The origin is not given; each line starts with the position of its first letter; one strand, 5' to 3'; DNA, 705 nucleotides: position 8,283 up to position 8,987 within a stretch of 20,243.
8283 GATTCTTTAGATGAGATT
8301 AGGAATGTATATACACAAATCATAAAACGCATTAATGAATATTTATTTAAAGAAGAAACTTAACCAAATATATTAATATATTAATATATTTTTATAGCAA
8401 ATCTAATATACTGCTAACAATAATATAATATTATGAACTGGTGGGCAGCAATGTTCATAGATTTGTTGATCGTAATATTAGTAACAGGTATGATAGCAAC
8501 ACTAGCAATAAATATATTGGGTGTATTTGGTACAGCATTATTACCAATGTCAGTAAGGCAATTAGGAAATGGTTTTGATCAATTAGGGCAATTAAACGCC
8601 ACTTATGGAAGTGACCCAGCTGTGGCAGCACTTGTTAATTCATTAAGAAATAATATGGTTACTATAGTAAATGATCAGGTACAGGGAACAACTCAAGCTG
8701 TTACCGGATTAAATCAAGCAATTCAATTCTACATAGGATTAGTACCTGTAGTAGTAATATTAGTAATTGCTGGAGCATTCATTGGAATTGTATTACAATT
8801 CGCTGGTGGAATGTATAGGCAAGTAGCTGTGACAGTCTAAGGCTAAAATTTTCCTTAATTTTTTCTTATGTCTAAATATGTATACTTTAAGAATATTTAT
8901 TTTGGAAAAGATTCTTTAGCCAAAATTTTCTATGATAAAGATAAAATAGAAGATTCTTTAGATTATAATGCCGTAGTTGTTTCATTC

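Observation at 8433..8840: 135-aa two-hydrophobic-helix protein: candidate spindle-virus-type major capsid protein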

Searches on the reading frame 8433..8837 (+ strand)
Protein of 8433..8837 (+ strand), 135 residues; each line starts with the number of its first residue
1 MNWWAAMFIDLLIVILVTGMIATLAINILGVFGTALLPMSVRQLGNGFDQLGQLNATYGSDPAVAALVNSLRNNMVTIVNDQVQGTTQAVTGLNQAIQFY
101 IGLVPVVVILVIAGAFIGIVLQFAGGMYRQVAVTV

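Call 4: search_protein_families(library=pfam, proteins=[window:8433-8837:+], max_evalue=1)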
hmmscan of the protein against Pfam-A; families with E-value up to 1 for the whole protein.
window:8433-8837:+ (135 aa): 0 families

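Call 5: search_protein_families(library=phrogs, proteins=[window:8433-8837:+], max_evalue=1)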
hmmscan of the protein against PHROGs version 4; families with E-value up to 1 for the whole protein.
window:8433-8837:+ (135 aa): 2 families
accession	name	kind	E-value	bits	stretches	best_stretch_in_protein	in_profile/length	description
phrog_33442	-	unknown function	0.17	12.7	1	49-88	17-58/60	-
phrog_5807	-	unknown function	0.3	12.3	1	62-101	20-59/85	-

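Call 6: search_solved_structures(query=window:8433-8837:+, max_evalue=10, show_alignments=2)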
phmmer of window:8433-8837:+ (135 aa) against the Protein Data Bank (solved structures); distinct sequences matched with E-value up to 10: 3.
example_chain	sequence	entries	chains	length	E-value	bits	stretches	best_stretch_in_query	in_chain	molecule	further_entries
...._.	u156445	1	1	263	0.19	15.5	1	12-100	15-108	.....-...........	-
9c3c_d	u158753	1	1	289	0.31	14.7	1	12-100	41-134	Sarcoglycan delta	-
7lih_M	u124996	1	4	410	1.8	12.3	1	94-131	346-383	E2 protein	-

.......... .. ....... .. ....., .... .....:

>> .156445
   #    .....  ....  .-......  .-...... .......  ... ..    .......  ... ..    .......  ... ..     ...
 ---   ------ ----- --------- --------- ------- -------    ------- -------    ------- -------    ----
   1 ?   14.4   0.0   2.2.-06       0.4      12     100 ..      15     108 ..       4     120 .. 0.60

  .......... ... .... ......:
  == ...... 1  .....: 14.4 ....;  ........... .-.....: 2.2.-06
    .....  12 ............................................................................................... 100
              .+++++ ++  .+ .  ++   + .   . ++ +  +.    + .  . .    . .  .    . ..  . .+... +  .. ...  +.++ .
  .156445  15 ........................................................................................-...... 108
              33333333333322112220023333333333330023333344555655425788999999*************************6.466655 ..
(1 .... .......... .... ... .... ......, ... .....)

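Call 7: find_homologous_proteins(query=window:8433-8837:+, max_evalue=0.01)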
Query window:8433-8837:+ (135 aa): 10 proteins with E <= 0.01 among 78 candidates.
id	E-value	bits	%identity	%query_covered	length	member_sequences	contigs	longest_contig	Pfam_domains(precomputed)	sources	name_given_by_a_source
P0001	1.8e-75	269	100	100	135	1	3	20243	-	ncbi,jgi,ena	ncbi:MAG: hypothetical protein ACO2ON_01680 [Candidatus Nanopusillus sp.]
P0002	1.8e-61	224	79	100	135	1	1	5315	-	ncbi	-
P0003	1.3e-60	221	79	100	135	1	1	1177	-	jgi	-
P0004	1.7e-59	218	76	100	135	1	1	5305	-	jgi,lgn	jgi:hypothetical protein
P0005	2.2e-59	217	75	100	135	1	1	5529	-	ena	-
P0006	4.5e-55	203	76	87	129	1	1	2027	-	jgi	jgi:chromate transport protein ChrA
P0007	3.1e-52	194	69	100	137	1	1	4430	-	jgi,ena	-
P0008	4.9e-48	181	71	96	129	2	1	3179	-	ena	-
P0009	2.1e-46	175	65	100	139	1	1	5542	-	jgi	jgi:hypothetical protein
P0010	3.2e-46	175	65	100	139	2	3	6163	-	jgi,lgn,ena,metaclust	metaclust:\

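Call 8: search_dna_similar(query=window:8433-8837:+, collection=phages, mode=protein, max_evalue=10)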
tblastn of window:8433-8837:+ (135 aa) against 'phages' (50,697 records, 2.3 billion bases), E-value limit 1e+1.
Records with a match: 1; places in all: 1; records where one place covers at least 80% of the query: 0.
Best place of each record, by identity: <60% 1.
By first word of the organism name: Helicobacter 1.
By host as written in the record: Helicobacter pylori 11507 1.
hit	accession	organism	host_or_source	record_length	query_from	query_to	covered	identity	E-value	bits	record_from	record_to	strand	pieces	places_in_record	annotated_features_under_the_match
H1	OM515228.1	Helicobacter phage HPy1R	Helicobacter pylori 11507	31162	68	98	23%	48.4%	8e+0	32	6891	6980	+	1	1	exonuclease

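Call 19: predict_structure(alignment_id=A1)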
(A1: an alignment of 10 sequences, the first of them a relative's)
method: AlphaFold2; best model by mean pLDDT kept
length: 135 residues; sequences in the alignment: 10
mean_pLDDT: 72.1   pTM: 0.43
mean pLDDT of the five models: 72.1, 70.6, 66.5, 62.6, 62.6
residues with pLDDT >= 90: 0; 70-90: 102; 50-70: 24; < 50: 9
segments of 3 or more residues with pLDDT < 50: 127-135
pLDDT, mean of each block of 10 residues (from residue 1): 72 78 73 67 77 77 79 79 74 73 77 73 53 42
secondary structure, 60 per line:
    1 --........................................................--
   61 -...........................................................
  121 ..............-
elements in order: H3-58 H62-134

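Call 25: fold_search(model_id=the predicted structure, library=pdb)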
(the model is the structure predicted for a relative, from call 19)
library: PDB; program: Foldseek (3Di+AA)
matches with E <= 10: 168; with E <= 0.001: 0
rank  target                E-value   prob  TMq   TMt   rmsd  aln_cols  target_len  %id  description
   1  8qbs                  1.2e+00  0.66  0.53  0.40   5.4       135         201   10  Cryo-EM structure of Vipp1-F197K/L200K helical filament with lattice 1 (Vipp1-F197K/L200K_L1) (released 2024-09-11)
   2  6zvr_CB               1.5e+00  0.69  0.60  0.41   4.6       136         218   10  C11 symmetry: Bacterial Vipp1 and PspA are members of the ancient ESCRT-III membrane-remodeling superfamily. (released 2021-08-04)
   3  4jq5_E                1.6e+00  0.87  0.42  0.63   2.1        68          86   15  Crystal structure of the human Nup49CCS2+3* coiled-coil segment (released 2014-09-24)
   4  8qbw                  1.7e+00  0.51  0.52  0.37   5.6       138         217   12  Cryo-EM structure of Vipp1-deltaH6_aa1-219 helical filament with lattice 3 (Vipp1-deltaH6_L3) (released 2024-09-11)
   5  2osz_A                1.8e+00  0.87  0.50  0.75   2.2        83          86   13  Structure of Nup58/45 suggests flexible nuclear pore diameter by intermolecular sliding (released 2007-04-10)
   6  4jq5_A                1.9e+00  0.82  0.43  0.65   2.3        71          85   14  Crystal structure of the human Nup49CCS2+3* coiled-coil segment (released 2014-09-24)
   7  8t46_A                2.1e+00  0.11  0.29  0.09  14.7       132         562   15  Transporter associated with antigen processing (TAP) in the apo state (released 2024-06-12)
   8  6n9h                  2.4e+00  0.23  0.31  0.47   4.6        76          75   20  De novo designed homo-trimeric amantadine-binding protein (released 2019-12-18)
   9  4ayt                  2.4e+00  0.13  0.28  0.10   9.8       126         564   16  STRUCTURE OF THE HUMAN MITOCHONDRIAL ABC TRANSPORTER, ABCB10 (released 2012-07-11)
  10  7v5d_A                2.6e+00  0.10  0.28  0.10  16.2       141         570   16  Cryo-EM structure of the mouse ABCB9 (PG-bound) (released 2022-10-19)
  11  8yq5_B                2.7e+00  0.16  0.32  0.22  21.6       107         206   10  Cryo-EM structure of a de novo designed transmembrane protein tmZC8-BTB (released 2025-09-24)
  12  7t55_A                2.7e+00  0.06  0.23  0.07  14.1       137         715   15  Cryo-EM structure of PCAT1 in the inward-facing wide conformation under ATP turnover condition (released 2022-02-02)
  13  3zdq                  2.9e+00  0.12  0.28  0.10   9.2       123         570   17  STRUCTURE OF THE HUMAN MITOCHONDRIAL ABC TRANSPORTER, ABCB10 (NUCLEOTIDE-FREE FORM) (released 2013-01-23)
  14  9r64_I                3.1e+00  0.20  0.38  0.10   8.5       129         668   14  CPS secretion pathway Wza-Wzc_C1 (Conf 0) (released 2026-03-04)
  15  8i21_A                3.3e+00  0.41  0.54  0.31   7.2       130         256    8  Cryo-EM structure of 6-subunit Smc5/6 arm region (released 2024-06-26)
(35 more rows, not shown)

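Call 27: search_protein_representatives(alignment_id=A1)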
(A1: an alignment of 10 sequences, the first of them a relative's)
Query: 10 sequences, 135 profile positions. Proteins with E-value up to 0.001 (for the whole library): 6; up to 1e-10: 4; up to 1e-30: 1. The best 6 are listed.
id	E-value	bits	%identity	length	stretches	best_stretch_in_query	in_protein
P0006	3.1e-64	231.5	-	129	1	7-135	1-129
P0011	3.1e-28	114.9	-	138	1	1-130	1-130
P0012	2.3e-21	92.7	-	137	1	1-122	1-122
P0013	9.5e-11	58.3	-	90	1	1-66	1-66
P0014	5.6e-06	42.9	-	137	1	8-115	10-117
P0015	6.6e-05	39.4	-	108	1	31-100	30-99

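Call 36: search_solved_structures(query=A2, max_evalue=10)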
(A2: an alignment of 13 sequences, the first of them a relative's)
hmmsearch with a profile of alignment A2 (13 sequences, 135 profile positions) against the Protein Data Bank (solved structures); distinct sequences matched with E-value up to 10: 2.
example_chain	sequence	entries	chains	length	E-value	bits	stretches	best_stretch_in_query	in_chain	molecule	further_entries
7bjs_C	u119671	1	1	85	0.18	14.9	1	59-101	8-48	SD21996p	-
7bjg_A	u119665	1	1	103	0.98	12.4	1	69-101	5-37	SD21996p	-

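Call 38: find_encoding_contigs(protein=P0001, flank=10000, max_places=6)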
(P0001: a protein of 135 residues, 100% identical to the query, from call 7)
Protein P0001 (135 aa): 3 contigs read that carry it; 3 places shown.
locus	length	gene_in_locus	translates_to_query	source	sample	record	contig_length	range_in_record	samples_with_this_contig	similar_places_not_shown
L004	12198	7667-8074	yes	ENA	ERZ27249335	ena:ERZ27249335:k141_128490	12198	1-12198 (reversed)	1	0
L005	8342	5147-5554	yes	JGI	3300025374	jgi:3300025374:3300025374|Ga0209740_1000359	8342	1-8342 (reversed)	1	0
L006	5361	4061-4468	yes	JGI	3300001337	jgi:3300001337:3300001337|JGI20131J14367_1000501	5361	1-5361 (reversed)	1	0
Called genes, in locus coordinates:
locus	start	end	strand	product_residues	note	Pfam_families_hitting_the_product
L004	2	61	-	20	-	?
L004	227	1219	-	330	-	PF02086:MethyltransfD12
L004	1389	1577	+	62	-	-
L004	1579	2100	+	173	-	-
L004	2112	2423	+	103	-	-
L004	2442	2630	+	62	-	-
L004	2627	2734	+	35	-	-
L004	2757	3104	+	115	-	-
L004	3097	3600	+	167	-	-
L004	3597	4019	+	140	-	-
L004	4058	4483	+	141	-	-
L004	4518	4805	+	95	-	-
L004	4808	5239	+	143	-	-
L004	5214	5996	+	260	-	-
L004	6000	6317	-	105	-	-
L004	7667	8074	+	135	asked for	-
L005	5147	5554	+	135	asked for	-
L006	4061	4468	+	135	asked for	-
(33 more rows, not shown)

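Call 39: find_encoding_contigs(protein=P0011, flank=10000, max_places=4)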
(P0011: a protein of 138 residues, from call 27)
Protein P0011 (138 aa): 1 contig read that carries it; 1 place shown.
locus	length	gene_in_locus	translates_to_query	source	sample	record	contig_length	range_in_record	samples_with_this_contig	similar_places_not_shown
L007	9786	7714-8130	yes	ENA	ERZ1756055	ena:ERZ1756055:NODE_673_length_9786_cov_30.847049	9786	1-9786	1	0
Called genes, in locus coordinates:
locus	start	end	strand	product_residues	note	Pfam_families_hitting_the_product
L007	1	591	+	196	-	?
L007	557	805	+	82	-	-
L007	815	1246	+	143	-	-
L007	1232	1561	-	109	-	PF01870:Hjc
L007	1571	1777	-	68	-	-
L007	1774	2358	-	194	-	-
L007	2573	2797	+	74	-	-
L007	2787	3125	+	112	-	-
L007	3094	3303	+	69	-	-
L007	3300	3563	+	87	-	-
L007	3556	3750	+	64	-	-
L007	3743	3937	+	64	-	-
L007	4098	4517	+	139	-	-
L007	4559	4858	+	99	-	-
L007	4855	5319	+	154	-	-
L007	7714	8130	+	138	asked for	-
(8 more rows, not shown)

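Call 40: find_encoding_contigs(protein=P0012, flank=10000, max_places=4)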
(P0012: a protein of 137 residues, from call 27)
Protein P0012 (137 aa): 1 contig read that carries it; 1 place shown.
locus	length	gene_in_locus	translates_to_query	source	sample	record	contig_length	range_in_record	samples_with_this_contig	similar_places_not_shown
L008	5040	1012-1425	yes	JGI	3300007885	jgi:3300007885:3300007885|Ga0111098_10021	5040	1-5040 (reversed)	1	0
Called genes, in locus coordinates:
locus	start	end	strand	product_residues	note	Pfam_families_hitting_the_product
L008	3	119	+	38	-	?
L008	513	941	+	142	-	-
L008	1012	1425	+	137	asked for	-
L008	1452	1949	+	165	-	-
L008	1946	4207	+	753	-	-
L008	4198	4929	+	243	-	-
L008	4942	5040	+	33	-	?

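Call 41: find_encoding_contigs(protein=P0014, flank=10000, max_places=4)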
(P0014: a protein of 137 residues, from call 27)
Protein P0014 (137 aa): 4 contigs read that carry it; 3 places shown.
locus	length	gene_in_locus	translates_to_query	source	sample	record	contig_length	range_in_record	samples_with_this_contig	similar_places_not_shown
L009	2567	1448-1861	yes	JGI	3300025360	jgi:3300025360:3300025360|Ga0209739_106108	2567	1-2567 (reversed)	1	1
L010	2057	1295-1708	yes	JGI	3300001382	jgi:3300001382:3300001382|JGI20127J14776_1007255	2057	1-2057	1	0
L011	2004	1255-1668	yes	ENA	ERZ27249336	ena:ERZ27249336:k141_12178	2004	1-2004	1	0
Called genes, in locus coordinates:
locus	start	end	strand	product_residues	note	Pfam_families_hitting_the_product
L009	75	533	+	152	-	PF13404:HTH_AsnC-type, PF13412:HTH_24, PF01037:AsnC_trans_reg, PF22482:AsnC_trans_reg_3 (weak)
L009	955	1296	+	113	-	-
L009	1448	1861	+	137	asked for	-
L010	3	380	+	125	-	?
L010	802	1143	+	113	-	-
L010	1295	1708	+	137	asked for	-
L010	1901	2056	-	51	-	?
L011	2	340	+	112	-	?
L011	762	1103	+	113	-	-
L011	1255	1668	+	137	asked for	-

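Call 44: search_protein_families(library=phrogs, alignment_id=A2, max_evalue=10)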
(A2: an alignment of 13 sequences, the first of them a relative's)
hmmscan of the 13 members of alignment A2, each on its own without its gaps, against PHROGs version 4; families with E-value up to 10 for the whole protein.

A. member 1, P0001 (135 aa): 2 families
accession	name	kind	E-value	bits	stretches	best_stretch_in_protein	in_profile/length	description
phrog_33442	-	unknown function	0.17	12.7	1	49-88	17-58/60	-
phrog_5807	-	unknown function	0.3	12.3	1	62-101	20-59/85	-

B. families by the number of members that match (of 13 scanned): 22 families
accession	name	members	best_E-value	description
phrog_5493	-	3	0.0023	tail length tape measure protein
phrog_5807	-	3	0.3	-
phrog_9975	-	2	0.42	-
phrog_11172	-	2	1.8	virion structural protein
phrog_29125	-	1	0.011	-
phrog_4978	-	1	0.048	tail protein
phrog_441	-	1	0.095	tail assembly chaperone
phrog_10105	-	1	0.13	-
phrog_33442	-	1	0.17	-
phrog_29021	-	1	0.28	-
phrog_24146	-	1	0.56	-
phrog_32242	-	1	0.6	-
phrog_23792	-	1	0.75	-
phrog_35352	-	1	1.1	-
phrog_11800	-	1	1.3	membrane protein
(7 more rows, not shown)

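Call 58: find_related_loci(query=A2, collection=viral_contigs, flank=10000)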
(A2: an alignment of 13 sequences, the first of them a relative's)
Query A2 (135 aa) in viral_contigs; peptide patterns used: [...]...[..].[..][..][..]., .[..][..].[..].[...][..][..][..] (x = any residue, [..] = any of these).
65 stretches matched a pattern, but none encodes a relative of the query by tblastn (E <= 1e-3).

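Call 59: find_related_loci(query=A2, collection=genome_contigs, flank=10000)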
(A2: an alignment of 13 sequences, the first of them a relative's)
Query A2 (135 aa) in genome_contigs; peptide patterns used: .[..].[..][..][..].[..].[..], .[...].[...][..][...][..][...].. (x = any residue, [..] = any of these).
151 stretches matched a pattern, but none encodes a relative of the query by tblastn (E <= 1e-3).

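Call 60: find_related_loci(query=A2, collection=metagenome_contigs, flank=10000)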
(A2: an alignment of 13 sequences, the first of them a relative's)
Query A2 (135 aa) in metagenome_contigs; peptide patterns used: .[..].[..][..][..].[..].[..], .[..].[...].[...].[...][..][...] (x = any residue, [..] = any of these).
199 stretches matched a pattern; 18 encode a relative of the query (tblastn E <= 1e-3); 18 distinct loci.
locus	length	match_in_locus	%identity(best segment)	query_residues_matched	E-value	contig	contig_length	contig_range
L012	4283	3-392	97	6-135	2e-77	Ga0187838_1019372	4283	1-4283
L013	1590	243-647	72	1-135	8e-65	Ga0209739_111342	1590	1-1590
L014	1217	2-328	90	27-135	2e-64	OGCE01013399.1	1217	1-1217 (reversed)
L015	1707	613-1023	69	1-135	4e-62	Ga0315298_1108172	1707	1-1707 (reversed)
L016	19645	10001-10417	64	1-135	8e-49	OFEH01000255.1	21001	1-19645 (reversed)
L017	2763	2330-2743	62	1-135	3e-48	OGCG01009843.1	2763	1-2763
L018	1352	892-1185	58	18-112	6e-33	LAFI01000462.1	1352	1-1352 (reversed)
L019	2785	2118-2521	69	1-135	1e-47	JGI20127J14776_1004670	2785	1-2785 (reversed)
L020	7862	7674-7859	77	1-62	2e-28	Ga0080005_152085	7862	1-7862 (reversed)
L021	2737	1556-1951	39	1-132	5e-25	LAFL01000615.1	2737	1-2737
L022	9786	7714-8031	39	1-106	1e-24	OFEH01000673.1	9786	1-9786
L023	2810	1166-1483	40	1-106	2e-24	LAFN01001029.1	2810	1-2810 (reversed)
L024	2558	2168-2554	39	1-129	4e-23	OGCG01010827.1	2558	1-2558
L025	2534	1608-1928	44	1-107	4e-22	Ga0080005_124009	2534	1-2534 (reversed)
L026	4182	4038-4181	79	1-48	2e-21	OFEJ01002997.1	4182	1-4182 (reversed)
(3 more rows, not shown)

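Call 103: fold_search(model_id=the predicted structure, library=viral)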
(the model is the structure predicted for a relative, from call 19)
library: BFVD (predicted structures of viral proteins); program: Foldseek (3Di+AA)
matches with E <= 10: 304; with E <= 0.001: 1
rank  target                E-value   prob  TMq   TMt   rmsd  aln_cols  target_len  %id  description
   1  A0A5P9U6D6            1.1e-06  1.00  0.86  0.83   1.9       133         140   38  (no name in the UniProt tables at hand)
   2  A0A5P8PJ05            1.0e+00  0.41  0.42  0.33   6.5       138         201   12  Uncharacterized protein [Stenotrophomonas phage Mendera]
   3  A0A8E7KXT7            1.4e+00  0.23  0.29  0.19   6.9        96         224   16  (no name in the UniProt tables at hand)
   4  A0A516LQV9            1.5e+00  0.75  0.61  0.56   4.9       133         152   13  (no name in the UniProt tables at hand)
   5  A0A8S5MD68            1.5e+00  0.41  0.50  0.07   9.1       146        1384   18  Minor tail protein [Siphoviridae sp. cti6f5]
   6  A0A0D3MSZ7            1.7e+00  0.47  0.44  0.06   4.9       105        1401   17  Tail protein [Lactococcus phage WRP3]
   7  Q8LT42                1.8e+00  0.95  0.44  0.60   1.0        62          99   10  Uncharacterized protein [Vibrio phage VpV262]
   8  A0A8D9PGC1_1          1.8e+00  0.38  0.42  0.08   5.3       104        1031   14  (no name in the UniProt tables at hand)
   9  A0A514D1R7            1.9e+00  0.41  0.43  0.14   6.4       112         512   15  (no name in the UniProt tables at hand)
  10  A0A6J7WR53            2.1e+00  0.54  0.38  0.57   4.8        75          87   13  Uncharacterized protein [uncultured Caudovirales phage]
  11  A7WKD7                2.1e+00  0.35  0.49  0.31   5.0       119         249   18  Uncharacterized protein [Betalipothrixvirus acidiani]
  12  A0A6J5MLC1            2.1e+00  0.25  0.44  0.21  19.5       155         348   11  Uncharacterized protein [uncultured Caudovirales phage]
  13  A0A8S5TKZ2            2.3e+00  0.69  0.67  0.14   4.5       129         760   12  Hyaluronase tail fiber protein [Siphoviridae sp. ctGkF2]
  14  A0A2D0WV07            2.3e+00  0.35  0.51  0.18   6.6       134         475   13  Uncharacterized protein [Neofusicoccum luteum fusarivirus 1]
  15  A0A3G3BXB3            2.3e+00  0.30  0.28  0.42   3.7        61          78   11  (no name in the UniProt tables at hand)
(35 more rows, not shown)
